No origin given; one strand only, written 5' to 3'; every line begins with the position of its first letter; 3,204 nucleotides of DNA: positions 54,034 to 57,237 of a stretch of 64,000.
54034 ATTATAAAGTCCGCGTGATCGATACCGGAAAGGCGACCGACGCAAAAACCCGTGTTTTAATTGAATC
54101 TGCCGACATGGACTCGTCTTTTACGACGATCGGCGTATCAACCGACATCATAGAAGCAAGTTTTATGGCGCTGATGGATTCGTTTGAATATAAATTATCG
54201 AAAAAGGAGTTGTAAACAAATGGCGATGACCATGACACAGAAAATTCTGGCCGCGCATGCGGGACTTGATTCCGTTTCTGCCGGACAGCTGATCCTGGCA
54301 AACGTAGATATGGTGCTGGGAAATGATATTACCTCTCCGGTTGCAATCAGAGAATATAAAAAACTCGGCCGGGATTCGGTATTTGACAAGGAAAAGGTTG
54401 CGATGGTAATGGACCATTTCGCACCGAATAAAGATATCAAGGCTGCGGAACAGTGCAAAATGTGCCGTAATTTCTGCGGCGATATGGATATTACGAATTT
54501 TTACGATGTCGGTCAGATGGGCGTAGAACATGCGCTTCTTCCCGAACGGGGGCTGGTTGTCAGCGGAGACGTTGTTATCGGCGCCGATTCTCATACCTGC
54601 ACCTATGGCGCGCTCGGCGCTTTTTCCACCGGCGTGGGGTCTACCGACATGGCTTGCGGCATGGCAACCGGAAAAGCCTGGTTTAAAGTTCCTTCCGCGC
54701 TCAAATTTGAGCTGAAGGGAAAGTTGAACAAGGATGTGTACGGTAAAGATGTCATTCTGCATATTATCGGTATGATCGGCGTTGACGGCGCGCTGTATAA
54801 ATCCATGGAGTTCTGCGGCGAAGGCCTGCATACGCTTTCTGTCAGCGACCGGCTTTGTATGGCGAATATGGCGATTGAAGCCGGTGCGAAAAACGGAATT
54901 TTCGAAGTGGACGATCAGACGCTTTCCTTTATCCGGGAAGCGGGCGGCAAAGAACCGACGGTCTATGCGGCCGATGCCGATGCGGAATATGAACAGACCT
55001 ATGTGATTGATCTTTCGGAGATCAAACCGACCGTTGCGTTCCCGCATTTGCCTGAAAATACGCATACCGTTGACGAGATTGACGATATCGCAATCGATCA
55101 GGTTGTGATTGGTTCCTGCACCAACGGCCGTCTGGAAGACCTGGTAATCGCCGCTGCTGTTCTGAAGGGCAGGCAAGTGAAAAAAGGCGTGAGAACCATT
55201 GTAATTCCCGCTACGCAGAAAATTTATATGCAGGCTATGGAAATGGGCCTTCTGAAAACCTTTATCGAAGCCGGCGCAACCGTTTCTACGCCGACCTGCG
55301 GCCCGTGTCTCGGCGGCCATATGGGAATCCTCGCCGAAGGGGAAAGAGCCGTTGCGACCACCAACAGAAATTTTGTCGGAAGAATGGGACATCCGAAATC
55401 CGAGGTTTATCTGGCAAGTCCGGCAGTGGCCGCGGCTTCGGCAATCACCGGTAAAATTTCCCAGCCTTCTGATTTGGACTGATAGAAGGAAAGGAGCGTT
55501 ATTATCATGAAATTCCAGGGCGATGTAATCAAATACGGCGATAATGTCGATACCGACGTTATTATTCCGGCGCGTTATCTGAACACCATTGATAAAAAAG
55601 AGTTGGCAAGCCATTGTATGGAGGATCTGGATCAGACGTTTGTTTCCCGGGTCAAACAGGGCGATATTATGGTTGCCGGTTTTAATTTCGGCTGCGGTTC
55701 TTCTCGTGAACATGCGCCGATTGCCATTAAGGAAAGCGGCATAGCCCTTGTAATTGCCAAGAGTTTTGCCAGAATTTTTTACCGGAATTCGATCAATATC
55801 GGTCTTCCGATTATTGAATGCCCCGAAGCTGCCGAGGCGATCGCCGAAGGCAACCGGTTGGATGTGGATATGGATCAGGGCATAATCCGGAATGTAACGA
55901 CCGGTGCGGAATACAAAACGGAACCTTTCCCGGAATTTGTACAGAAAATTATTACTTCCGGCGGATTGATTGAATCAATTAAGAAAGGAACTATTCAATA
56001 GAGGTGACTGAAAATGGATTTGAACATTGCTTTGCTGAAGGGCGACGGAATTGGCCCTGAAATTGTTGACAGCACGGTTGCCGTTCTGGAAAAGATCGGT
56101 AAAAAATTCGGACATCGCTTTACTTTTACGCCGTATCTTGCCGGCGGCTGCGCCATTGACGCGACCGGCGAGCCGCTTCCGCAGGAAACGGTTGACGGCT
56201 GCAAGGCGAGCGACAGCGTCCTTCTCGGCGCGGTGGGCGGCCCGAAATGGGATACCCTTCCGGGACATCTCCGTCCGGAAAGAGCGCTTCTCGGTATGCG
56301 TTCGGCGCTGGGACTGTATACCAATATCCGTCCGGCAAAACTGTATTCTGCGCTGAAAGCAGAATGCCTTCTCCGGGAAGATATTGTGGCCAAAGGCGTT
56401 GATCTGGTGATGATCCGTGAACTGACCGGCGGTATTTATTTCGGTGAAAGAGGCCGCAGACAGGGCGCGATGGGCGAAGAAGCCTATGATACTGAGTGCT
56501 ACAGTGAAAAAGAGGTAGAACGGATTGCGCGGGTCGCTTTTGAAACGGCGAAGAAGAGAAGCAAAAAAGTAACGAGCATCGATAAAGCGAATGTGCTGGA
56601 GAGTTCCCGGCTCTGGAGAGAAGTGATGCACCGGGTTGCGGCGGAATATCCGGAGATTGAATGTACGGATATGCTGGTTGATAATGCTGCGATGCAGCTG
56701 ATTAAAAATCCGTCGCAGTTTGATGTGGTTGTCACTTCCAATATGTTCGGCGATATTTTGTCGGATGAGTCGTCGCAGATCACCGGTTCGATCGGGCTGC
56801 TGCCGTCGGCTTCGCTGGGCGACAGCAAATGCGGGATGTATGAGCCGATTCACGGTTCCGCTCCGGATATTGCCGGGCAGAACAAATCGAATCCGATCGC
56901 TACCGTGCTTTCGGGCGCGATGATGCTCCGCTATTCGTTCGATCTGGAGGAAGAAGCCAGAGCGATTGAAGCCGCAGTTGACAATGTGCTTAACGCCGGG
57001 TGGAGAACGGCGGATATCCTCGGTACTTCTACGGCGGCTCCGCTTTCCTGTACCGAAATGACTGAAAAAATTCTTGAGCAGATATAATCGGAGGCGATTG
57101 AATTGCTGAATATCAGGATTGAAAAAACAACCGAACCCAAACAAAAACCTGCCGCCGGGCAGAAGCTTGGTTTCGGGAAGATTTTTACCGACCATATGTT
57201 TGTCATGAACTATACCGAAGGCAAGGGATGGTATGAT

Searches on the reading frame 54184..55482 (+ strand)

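Call 8: search_protein_families(library=pfam, proteins=[window:54184-55482:+])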
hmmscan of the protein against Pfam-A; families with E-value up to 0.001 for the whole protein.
window:54184-55482:+ (432 aa): 2 families
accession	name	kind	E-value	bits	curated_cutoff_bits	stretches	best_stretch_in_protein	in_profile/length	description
PF00330.25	Aconitase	-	2.1e-102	343.9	28.7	2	20-298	2-305/463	Aconitase family (aconitate hydratase)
PF04412.18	AcnX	-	0.00088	18.5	31.5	0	297-372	284-357/400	Aconitase X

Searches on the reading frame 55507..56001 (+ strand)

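Call 8: search_protein_families(library=pfam, proteins=[window:55507-56001:+])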
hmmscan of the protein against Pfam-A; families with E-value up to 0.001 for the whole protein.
window:55507-56001:+ (164 aa): 1 family
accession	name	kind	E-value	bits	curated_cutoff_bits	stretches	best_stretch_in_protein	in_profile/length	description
PF00694.25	Aconitase_C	-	3.6e-22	79.6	22.8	1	39-104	61-127/131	Aconitase C-terminal domain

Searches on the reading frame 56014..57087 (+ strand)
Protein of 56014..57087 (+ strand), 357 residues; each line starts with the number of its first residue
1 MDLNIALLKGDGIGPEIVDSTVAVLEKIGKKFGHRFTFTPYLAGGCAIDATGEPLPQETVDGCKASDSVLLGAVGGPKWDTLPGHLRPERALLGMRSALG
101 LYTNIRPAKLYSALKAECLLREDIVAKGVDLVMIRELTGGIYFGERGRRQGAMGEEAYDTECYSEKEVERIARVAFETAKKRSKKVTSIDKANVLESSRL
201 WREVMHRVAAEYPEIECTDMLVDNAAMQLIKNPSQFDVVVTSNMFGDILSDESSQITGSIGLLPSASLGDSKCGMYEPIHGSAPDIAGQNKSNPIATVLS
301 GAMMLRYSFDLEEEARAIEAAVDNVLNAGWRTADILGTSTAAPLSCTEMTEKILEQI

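Call 8: search_protein_families(library=pfam, proteins=[window:56014-57087:+])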
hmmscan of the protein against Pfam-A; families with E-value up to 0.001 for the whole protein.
window:56014-57087:+ (357 aa): 1 family
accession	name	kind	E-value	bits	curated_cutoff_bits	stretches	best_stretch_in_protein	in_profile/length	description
PF00180.25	Iso_dh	-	5.4e-142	473.6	27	1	4-353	1-348/348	Isocitrate/isopropylmalate dehydrogenase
